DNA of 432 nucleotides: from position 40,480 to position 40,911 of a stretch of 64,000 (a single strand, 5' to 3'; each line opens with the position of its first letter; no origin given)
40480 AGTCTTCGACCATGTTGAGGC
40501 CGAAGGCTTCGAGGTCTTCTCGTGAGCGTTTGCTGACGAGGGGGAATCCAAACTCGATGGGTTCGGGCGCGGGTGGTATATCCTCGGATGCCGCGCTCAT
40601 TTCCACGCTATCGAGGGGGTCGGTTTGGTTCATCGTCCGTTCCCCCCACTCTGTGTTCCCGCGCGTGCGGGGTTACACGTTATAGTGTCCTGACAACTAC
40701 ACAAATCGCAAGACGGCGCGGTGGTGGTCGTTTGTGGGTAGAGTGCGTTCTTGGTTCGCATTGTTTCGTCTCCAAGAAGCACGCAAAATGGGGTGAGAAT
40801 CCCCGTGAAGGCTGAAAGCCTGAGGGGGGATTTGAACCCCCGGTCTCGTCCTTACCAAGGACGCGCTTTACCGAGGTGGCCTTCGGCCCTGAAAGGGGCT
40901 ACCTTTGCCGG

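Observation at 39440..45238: Island of integrase, tRNA-fragment and type IIG restriction-modification fusion inside a lytic-type myovirus genome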

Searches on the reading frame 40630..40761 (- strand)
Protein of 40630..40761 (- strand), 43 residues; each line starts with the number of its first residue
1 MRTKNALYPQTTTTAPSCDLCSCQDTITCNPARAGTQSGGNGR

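Call 17: search_protein_families(library=padloc, proteins=[window:40630-40761:-], max_evalue=0.01)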
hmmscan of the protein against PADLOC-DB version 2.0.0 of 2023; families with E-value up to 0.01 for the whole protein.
window:40630-40761:- (43 aa): 0 families

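Call 54: search_protein_families(library=pfam, proteins=[window:40630-40761:-], max_evalue=0.01)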
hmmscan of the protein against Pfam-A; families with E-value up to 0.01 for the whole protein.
window:40630-40761:- (43 aa): 0 families
